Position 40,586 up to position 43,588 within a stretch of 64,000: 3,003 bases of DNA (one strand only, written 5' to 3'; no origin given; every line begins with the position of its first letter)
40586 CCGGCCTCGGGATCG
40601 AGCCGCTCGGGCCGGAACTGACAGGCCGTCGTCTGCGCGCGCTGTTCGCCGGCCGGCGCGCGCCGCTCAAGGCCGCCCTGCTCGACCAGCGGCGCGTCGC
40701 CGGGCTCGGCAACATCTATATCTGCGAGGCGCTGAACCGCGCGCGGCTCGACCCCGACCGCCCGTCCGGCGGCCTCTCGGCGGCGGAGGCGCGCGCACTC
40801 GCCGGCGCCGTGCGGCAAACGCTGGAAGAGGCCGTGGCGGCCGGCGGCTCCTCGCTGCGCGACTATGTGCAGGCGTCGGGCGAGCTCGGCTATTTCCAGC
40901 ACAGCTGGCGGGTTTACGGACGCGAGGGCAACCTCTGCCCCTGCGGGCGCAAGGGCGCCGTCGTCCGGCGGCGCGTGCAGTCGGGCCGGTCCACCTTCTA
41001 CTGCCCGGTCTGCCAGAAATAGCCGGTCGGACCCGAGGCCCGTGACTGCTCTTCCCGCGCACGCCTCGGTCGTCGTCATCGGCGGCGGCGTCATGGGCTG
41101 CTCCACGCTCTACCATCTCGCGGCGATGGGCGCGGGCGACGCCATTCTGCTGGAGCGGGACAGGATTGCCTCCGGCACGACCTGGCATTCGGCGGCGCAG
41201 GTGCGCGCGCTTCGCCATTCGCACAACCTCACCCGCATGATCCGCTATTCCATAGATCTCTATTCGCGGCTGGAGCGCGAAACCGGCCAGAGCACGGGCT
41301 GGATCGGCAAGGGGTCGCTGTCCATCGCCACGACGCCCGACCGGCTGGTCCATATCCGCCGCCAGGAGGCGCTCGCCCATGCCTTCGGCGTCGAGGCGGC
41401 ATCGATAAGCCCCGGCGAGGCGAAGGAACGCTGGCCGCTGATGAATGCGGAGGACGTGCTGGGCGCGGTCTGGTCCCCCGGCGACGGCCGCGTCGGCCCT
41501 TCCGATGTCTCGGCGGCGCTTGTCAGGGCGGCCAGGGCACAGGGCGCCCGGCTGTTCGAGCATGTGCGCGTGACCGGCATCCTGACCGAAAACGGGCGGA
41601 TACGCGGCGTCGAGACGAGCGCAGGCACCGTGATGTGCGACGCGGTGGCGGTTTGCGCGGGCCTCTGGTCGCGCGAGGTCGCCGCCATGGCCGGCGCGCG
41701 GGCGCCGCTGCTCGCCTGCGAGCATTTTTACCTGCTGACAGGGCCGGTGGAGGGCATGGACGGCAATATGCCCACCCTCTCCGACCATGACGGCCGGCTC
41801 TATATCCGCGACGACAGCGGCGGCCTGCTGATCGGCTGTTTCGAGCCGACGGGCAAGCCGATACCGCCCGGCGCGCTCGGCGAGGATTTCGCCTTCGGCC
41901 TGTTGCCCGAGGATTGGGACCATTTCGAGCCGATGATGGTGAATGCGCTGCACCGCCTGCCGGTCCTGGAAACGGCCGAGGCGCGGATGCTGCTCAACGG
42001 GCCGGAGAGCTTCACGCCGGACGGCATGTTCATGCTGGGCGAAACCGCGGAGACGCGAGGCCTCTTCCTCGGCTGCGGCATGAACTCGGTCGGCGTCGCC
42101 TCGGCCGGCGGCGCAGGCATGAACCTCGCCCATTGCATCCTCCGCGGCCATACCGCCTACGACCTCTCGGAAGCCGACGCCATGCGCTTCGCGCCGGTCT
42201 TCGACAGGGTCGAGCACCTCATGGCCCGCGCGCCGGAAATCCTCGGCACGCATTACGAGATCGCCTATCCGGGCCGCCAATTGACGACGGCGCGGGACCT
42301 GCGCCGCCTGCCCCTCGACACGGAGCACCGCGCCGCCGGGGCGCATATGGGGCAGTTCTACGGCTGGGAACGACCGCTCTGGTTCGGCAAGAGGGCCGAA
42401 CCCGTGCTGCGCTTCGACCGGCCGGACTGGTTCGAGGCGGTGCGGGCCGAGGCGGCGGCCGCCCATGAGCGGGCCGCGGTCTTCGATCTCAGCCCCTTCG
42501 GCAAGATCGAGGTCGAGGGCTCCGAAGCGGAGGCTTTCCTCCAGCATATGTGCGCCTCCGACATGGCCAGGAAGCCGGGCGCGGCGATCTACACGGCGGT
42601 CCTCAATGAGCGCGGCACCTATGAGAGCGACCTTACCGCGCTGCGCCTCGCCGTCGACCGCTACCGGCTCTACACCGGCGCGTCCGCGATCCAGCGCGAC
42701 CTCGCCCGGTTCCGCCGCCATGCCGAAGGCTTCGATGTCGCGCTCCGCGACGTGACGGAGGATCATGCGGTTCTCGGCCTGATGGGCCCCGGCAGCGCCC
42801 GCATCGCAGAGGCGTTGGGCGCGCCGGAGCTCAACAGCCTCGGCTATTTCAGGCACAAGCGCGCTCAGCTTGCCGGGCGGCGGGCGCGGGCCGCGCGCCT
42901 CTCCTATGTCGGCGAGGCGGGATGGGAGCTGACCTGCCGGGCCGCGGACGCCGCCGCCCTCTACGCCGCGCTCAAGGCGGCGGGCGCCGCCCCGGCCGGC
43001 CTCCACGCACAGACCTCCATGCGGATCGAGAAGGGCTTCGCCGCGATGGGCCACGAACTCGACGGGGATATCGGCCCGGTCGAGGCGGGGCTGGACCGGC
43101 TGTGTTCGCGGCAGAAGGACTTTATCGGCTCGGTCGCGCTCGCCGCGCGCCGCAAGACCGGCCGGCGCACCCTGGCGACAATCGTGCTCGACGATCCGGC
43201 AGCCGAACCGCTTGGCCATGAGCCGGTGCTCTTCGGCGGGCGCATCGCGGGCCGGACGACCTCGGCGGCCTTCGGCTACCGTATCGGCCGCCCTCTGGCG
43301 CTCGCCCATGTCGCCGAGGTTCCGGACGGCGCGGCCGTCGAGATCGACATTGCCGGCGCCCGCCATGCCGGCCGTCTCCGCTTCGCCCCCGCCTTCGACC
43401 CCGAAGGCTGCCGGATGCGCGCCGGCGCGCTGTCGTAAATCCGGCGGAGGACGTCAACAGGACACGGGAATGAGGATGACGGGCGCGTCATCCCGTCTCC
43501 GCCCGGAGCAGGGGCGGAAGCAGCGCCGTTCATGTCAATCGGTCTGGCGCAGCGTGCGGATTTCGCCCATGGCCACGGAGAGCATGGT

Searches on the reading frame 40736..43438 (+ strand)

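Call 21: search_protein_families(library=pfam, proteins=[window:40736-43438:+], max_evalue=0.00001)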
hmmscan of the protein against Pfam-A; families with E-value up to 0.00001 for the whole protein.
window:40736-43438:+ (900 aa): 4 families
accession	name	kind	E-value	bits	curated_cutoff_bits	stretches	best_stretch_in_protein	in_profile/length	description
PF01571.26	GCV_T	-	2.5e-75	253.5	25.6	1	528-788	2-254/255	Aminomethyltransferase folate-binding domain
PF01266.30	DAO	-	6.4e-65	220.4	27.9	1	112-465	2-351/353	FAD dependent oxidoreductase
PF08669.17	GCV_T_C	-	2.4e-12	47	25.9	1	811-888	1-80/80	Glycine cleavage T-protein C-terminal barrel domain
PF16350.10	FAO_M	-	3.4e-12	46.8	27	1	471-524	2-55/56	FAD dependent oxidoreductase central domain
